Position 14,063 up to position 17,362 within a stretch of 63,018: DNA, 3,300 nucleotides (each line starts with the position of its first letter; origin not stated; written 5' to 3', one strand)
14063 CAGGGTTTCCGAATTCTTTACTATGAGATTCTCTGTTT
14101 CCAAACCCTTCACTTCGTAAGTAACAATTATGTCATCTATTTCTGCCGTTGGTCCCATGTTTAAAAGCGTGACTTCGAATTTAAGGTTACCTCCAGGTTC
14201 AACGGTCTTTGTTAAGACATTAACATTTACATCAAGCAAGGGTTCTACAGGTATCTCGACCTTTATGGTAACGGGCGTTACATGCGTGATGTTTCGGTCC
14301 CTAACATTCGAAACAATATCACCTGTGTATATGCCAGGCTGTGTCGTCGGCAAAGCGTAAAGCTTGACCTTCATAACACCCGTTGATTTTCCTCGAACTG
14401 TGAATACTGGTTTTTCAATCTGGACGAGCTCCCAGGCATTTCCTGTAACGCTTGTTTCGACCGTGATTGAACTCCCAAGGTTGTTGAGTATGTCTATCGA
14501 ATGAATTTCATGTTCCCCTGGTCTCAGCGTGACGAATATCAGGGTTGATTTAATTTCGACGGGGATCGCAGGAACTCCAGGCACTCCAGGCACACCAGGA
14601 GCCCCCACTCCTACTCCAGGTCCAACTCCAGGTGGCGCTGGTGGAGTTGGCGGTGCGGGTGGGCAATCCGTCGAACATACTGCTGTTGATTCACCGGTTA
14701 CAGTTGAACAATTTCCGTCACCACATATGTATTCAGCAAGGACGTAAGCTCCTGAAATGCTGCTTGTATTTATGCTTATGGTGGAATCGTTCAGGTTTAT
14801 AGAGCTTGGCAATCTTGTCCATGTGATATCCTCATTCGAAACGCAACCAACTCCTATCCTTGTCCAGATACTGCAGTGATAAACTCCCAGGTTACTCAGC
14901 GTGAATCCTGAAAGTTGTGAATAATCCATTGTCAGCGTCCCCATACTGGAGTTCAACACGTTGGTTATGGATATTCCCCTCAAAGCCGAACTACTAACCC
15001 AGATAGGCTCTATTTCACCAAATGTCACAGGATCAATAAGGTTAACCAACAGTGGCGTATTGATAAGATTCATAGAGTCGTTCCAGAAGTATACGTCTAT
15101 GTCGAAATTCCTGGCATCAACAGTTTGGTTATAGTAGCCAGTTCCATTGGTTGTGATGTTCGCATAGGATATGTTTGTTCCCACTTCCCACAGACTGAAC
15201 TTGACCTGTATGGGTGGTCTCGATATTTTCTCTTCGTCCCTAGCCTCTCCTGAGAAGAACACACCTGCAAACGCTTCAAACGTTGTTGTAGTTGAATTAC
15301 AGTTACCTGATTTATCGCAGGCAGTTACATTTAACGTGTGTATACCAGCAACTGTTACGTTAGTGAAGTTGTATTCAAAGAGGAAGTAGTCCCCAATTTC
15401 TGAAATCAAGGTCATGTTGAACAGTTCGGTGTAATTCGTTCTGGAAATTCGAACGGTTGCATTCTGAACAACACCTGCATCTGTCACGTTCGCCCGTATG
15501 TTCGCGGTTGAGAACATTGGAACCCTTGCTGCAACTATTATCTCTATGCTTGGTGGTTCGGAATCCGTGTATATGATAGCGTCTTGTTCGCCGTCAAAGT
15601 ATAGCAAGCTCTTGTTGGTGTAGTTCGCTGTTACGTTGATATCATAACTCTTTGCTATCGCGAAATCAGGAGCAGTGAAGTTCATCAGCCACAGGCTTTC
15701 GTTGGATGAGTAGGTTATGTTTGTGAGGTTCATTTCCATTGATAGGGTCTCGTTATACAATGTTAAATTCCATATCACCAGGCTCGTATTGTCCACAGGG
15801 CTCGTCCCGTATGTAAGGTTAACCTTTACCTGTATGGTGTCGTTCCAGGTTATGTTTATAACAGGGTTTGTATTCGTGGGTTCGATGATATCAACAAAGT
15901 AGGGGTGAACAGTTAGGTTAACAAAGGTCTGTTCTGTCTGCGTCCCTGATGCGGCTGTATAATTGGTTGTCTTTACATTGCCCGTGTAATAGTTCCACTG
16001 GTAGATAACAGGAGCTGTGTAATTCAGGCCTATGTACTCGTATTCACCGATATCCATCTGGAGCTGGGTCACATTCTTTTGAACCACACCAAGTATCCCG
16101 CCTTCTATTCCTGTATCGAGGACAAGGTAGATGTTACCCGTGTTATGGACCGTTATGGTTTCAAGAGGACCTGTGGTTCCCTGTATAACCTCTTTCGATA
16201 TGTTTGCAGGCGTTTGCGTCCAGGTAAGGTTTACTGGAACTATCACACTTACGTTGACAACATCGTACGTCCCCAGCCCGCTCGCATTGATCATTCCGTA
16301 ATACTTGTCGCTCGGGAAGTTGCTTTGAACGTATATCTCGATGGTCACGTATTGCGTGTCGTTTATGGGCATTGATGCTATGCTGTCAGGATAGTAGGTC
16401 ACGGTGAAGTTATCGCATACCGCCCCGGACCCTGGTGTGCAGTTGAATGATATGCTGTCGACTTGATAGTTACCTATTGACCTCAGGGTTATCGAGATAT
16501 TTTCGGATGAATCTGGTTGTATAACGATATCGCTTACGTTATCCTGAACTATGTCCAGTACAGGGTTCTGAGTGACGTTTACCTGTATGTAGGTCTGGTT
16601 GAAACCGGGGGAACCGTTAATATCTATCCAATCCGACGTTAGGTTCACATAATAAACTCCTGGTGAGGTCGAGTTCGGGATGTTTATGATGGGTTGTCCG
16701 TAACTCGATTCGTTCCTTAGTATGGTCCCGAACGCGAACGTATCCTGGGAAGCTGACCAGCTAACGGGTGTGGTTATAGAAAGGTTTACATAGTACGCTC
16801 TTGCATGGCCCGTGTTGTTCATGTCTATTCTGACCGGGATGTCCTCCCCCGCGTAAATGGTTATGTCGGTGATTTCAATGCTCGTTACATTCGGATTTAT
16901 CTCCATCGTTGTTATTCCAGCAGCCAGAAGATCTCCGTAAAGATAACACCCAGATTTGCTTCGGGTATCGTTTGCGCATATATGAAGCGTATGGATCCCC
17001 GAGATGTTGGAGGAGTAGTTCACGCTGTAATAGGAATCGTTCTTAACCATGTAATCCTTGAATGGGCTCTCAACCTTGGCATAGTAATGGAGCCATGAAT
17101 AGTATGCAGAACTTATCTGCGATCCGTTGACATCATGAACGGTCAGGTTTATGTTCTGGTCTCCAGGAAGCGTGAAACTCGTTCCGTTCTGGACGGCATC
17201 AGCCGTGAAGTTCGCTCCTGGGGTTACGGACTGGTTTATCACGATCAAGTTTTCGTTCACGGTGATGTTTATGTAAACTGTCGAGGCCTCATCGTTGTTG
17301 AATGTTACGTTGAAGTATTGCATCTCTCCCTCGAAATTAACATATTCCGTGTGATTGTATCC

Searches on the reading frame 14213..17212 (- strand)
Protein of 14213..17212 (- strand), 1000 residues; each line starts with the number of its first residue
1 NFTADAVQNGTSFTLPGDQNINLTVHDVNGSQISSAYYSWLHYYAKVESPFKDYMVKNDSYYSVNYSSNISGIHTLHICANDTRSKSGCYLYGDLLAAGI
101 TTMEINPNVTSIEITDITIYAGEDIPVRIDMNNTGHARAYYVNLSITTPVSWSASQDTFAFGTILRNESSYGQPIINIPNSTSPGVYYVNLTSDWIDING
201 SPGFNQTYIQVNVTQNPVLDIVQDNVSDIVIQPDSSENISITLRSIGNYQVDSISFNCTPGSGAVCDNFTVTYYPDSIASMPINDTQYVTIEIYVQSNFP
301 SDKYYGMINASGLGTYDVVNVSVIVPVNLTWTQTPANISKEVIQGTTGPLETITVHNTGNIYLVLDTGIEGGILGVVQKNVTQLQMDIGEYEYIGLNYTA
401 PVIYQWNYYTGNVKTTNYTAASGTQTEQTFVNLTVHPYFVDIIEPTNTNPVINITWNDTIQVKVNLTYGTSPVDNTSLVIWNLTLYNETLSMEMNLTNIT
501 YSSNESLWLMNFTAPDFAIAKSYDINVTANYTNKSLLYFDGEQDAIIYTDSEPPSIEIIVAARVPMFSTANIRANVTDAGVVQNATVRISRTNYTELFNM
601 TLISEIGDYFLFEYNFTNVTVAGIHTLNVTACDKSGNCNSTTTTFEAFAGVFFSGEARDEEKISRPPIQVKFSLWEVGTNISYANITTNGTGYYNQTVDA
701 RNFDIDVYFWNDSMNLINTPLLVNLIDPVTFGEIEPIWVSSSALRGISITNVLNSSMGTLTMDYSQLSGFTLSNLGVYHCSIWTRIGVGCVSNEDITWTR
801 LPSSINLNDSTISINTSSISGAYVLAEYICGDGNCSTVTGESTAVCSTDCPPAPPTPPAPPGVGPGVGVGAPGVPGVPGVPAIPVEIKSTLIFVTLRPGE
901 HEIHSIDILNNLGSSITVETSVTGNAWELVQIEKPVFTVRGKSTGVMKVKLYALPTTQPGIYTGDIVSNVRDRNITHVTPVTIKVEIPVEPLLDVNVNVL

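Call 31: search_protein_families(library=pfam, proteins=[window:14213-17212:-], max_evalue=0.01)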
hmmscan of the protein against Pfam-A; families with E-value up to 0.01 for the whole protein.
window:14213-17212:- (1000 aa): 1 family
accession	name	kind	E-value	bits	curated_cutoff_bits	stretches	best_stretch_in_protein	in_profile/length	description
PF10633.15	NPCBM_assoc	-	3.3e-05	24.4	24.4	1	121-192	3-74/78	NPCBM-associated, NEW3 domain of alpha-galactosidase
